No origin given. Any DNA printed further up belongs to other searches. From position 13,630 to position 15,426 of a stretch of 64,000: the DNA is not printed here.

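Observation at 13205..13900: higA plus a decayed higB inserted into the 5' end of the HpaB-family gene, leaving a fossil start codon fused to the upstream gene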

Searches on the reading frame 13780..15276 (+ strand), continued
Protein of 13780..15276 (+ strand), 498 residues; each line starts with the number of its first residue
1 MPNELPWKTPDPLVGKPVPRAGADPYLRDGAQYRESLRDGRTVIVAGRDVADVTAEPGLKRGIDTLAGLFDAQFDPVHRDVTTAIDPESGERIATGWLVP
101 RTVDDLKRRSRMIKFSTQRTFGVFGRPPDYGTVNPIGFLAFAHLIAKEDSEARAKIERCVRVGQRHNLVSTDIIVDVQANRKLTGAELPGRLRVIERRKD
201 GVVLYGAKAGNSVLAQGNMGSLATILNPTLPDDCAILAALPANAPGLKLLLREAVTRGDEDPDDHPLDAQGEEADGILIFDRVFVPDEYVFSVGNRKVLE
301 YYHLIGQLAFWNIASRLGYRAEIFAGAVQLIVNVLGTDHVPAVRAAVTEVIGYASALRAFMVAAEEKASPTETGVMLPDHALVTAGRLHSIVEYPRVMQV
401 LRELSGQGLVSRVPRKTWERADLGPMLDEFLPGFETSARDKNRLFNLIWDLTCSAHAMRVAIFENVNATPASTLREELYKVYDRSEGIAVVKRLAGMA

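Call 56: search_protein_families(library=pfam, proteins=[L068:5577-5933:+, L070:2166-2447:-, L070:1861-2154:-], max_evalue=0.01)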
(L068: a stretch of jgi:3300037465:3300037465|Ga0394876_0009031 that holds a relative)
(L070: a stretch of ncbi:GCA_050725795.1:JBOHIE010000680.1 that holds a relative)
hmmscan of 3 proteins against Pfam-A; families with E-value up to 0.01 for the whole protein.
L068:5577-5933:+ (118 aa): 1 family
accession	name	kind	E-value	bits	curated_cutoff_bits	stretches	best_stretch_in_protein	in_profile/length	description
PF14534.12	DUF4440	-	1.2e-08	35.8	25.2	1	16-108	1-87/107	Domain of unknown function (DUF4440)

L070:2166-2447:- (93 aa): 1 family
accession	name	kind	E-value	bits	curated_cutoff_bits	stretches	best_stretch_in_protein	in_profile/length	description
PF05015.19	HigB-like_toxin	-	7.1e-16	58.9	27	1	20-93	19-91/91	RelE-like toxin of type II toxin-antitoxin system HigB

L070:1861-2154:- (97 aa): 3 families
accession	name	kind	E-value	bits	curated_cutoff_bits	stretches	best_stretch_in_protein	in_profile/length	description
PF01381.28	HTH_3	-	7.9e-13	48.7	23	1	18-68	5-55/55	Helix-turn-helix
PF13560.12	HTH_31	-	4e-05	24.3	27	1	22-66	14-59/64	Helix-turn-helix domain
PF13443.12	HTH_26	-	0.00073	20.2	22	1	22-66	10-55/63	Cro/C1-type HTH DNA-binding domain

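Call 57: find_encoding_contigs(protein=P0121, flank=4000, max_places=8)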
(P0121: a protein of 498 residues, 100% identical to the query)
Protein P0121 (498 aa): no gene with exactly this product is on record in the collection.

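Call 67: find_related_loci(query=A3, collection=metagenome_contigs, flank=4500)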
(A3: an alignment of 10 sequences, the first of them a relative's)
Query A3 (498 aa) in metagenome_contigs; peptide patterns used: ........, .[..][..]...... (x = any residue, [..] = any of these).
354 stretches matched a pattern; 274 encode a relative of the query (tblastn E <= 1e-3); the best 80 are kept; 80 distinct loci.
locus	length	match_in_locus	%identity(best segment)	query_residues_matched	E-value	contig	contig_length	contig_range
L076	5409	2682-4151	64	10-498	0e+0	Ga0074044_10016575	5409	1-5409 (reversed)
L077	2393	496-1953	68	13-497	0e+0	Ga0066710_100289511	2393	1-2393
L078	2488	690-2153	64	11-497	0e+0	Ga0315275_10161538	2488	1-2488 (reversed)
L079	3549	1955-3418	63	11-497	0e+0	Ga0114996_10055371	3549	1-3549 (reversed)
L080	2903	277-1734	66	13-497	0e+0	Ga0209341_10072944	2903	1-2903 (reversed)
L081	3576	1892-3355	63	11-497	0e+0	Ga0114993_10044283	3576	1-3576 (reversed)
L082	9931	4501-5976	63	8-497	0e+0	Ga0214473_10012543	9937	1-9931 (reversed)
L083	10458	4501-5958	64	13-497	0e+0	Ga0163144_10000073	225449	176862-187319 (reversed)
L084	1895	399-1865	62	11-498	0e+0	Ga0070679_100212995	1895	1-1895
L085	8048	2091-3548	62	6-497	0e+0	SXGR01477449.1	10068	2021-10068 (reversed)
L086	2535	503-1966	61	11-497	0e+0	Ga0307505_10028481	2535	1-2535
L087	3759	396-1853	61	6-497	0e+0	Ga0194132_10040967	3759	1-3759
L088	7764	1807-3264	60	13-497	0e+0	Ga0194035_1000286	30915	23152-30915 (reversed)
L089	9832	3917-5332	63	13-483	0e+0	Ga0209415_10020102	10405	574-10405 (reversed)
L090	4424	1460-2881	61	25-497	0e+0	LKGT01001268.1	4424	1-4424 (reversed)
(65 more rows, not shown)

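Call 81: search_protein_families(library=pfam, proteins=[L068:9983-10210:-, L068:8171-9919:+], max_evalue=0.001)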
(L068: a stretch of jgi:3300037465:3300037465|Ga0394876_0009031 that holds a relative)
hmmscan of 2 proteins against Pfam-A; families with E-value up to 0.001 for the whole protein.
L068:9983-10210:- (75 aa): 0 families

L068:8171-9919:+ (582 aa): 3 families
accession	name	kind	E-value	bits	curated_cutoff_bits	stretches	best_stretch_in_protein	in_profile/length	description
PF00015.26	MCPsignal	-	8.5e-31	107.5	34.6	1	391-540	12-161/172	Methyl-accepting chemotaxis protein (MCP) signalling domain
PF11845.13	Tll0287-like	-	1.2e-15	58.6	24.1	1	39-195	4-141/144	Tll0287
PF00672.30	HAMP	-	4.6e-11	43.3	25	1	232-282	3-52/53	HAMP domain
